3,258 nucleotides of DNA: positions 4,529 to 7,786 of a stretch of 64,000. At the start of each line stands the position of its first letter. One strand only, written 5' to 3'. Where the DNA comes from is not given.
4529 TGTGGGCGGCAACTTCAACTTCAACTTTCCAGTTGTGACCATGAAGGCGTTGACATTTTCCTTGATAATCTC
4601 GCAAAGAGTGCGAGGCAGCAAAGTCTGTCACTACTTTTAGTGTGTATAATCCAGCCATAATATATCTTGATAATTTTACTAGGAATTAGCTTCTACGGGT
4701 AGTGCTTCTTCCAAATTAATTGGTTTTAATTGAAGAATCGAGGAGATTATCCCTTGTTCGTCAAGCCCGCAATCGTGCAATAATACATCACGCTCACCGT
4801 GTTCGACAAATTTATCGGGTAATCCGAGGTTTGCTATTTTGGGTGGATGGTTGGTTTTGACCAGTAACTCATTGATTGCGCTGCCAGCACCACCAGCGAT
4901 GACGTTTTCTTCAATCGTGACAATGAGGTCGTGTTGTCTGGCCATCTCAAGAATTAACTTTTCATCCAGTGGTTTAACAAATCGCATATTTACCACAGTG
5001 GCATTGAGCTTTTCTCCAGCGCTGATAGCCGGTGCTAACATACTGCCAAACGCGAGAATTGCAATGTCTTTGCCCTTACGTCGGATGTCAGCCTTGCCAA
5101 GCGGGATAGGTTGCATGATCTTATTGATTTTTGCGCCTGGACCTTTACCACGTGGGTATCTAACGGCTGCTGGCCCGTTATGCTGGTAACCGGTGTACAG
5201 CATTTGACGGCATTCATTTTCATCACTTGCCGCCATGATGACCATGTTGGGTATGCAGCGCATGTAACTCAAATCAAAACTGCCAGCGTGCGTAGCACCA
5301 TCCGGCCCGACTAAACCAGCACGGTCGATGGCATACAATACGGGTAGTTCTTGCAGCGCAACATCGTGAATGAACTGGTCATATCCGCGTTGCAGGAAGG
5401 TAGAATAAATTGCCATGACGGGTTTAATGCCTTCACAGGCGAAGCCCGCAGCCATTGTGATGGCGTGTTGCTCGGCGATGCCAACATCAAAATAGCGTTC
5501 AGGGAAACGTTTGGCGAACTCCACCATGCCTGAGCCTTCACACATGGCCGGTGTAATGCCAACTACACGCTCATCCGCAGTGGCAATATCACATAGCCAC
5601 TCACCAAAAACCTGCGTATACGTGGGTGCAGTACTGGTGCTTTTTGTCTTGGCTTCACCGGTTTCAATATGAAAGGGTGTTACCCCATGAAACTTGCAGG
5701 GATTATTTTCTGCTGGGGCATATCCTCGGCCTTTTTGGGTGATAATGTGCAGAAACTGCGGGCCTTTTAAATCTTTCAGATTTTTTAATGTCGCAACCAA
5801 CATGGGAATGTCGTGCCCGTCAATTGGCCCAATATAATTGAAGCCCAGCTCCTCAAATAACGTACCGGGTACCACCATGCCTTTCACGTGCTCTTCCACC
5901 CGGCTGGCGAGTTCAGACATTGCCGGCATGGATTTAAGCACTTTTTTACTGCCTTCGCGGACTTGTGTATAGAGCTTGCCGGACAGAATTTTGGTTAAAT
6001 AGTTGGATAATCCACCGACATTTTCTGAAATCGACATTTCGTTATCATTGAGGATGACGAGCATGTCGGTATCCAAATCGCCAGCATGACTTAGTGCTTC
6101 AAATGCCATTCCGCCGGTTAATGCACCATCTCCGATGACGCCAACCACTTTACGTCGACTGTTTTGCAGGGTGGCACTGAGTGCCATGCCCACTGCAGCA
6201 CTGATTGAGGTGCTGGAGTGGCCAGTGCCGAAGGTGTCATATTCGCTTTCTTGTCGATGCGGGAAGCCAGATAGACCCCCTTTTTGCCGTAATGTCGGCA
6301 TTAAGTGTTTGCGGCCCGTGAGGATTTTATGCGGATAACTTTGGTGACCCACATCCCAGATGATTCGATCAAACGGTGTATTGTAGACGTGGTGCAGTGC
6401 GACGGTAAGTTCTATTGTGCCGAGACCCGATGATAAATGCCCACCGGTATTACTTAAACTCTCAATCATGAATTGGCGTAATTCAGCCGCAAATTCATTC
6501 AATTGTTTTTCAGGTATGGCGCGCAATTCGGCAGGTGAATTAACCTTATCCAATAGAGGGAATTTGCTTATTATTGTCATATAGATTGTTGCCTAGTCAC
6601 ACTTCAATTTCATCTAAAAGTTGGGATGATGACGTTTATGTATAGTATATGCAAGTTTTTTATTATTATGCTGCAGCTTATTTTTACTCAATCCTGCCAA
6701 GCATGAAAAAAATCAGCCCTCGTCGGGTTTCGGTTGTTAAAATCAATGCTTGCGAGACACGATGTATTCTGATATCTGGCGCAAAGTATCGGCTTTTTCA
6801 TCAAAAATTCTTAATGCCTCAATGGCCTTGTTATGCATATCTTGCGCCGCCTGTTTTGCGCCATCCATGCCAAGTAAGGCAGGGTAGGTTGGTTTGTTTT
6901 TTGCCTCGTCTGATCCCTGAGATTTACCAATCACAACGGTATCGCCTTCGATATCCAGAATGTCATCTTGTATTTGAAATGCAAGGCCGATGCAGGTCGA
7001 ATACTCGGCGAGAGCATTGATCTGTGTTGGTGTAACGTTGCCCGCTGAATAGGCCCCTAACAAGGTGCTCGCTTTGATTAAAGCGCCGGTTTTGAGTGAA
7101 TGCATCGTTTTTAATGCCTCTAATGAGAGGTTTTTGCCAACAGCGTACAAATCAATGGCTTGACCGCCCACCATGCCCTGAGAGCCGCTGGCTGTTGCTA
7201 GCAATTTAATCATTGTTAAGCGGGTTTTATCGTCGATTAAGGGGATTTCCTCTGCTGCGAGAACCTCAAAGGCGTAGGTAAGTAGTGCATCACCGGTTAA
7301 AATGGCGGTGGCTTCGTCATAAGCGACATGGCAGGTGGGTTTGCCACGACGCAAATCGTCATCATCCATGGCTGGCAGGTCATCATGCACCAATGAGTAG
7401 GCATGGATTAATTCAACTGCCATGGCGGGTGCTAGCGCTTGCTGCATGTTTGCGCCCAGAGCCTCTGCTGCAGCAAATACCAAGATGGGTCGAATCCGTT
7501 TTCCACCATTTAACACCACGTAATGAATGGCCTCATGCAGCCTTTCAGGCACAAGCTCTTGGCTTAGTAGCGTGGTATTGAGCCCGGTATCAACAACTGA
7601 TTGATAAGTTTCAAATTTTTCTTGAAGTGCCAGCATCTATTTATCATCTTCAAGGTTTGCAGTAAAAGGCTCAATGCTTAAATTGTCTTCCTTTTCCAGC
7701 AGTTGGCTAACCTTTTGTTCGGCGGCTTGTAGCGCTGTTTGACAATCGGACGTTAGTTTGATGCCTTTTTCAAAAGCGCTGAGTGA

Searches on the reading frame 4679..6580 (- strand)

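Call 73: search_protein_families(library=pfam, proteins=[window:4679-6580:-], max_evalue=0.001)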
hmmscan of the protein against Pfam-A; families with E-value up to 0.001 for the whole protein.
window:4679-6580:- (633 aa): 5 families
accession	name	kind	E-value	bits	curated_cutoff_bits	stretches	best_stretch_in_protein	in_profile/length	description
PF13292.11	DXP_synthase_N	-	1.1e-123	412.3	21.2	1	10-281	1-274/274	1-deoxy-D-xylulose-5-phosphate synthase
PF02779.29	Transket_pyr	-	5.9e-46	156.7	27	1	319-479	3-171/174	Transketolase, pyrimidine binding domain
PF02780.25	Transketolase_C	-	7e-29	100.7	25.9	1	495-611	1-124/124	Transketolase, C-terminal domain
PF02775.26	TPP_enzyme_C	-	1.3e-06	28.7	21.9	1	116-182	24-84/151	Thiamine pyrophosphate enzyme, C-terminal TPP binding domain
PF00456.26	Transketolase_N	-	1.8e-05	24.3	22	0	71-188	56-191/334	Transketolase, thiamine diphosphate binding domain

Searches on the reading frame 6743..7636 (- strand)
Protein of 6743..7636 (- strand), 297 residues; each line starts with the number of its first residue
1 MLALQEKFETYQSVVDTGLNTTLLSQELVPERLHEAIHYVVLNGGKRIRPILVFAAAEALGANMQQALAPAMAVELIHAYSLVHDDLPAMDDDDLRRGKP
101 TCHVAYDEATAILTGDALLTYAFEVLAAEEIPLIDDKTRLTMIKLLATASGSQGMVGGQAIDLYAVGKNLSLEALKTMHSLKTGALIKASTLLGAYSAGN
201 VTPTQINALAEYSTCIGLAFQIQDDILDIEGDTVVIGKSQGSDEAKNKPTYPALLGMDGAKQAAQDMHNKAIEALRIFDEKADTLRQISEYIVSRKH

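Call 73: search_protein_families(library=pfam, proteins=[window:6743-7636:-], max_evalue=0.001)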
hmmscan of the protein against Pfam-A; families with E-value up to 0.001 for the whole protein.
window:6743-7636:- (297 aa): 1 family
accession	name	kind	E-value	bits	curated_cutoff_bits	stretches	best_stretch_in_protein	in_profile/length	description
PF00348.22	polyprenyl_synt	-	6.9e-62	209.3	27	1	31-273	2-235/251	Polyprenyl synthetase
